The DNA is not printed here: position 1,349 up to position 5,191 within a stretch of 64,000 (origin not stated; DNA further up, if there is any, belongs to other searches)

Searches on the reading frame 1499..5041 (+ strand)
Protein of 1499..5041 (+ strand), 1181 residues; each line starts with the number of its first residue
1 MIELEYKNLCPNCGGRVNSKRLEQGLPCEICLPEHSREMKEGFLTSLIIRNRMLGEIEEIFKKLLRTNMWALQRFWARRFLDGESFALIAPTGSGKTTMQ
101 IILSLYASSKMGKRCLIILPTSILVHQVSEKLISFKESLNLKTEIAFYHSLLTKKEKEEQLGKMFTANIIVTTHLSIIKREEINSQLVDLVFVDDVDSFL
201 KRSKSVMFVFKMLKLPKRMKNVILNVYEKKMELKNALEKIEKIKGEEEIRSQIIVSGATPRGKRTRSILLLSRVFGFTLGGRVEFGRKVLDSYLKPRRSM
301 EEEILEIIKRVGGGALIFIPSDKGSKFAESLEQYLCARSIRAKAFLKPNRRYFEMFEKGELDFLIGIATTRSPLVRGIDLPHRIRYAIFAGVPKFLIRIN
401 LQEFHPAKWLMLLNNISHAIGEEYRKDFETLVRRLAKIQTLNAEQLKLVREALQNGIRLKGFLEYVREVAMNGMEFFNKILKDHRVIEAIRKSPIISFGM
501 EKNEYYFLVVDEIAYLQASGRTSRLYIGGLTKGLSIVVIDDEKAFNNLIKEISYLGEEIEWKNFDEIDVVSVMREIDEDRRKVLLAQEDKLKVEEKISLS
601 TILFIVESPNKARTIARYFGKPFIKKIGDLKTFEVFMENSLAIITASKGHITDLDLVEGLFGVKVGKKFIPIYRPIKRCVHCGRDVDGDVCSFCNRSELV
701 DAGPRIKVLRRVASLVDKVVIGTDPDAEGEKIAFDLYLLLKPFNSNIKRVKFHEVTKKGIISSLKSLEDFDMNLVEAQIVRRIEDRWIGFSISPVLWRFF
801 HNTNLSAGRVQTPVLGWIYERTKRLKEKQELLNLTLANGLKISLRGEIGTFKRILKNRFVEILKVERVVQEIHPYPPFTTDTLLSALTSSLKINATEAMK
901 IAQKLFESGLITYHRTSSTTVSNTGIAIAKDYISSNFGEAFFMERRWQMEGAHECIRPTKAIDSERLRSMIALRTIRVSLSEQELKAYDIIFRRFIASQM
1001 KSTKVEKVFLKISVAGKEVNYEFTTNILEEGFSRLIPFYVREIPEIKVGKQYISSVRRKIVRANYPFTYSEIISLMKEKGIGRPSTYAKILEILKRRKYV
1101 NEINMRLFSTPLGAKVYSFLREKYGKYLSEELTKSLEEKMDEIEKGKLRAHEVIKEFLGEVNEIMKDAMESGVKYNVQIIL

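Call 25: search_protein_families(library=pfam, proteins=[window:1499-5041:+], max_evalue=0.00001)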
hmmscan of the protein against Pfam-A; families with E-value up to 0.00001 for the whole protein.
window:1499-5041:+ (1181 aa): 5 families
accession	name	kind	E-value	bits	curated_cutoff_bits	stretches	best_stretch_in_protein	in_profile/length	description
PF01131.25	Topoisom_bac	-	1.4e-82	278.4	35.1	1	770-1155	2-411/411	DNA topoisomerase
PF01751.28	Toprim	-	1.1e-17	64.4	23.1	1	603-754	2-95/96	Toprim domain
PF00270.35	DEAD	-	4.3e-17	62.8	26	1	77-218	8-150/167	DEAD/DEAH box helicase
PF17915.7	zf_Rg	-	7.2e-14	51.4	25.5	1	1-35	1-35/49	Reverse gyrase zinc finger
PF04851.21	ResIII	-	4.3e-08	33.7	22.5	1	71-194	11-132/164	Type III restriction enzyme, res subunit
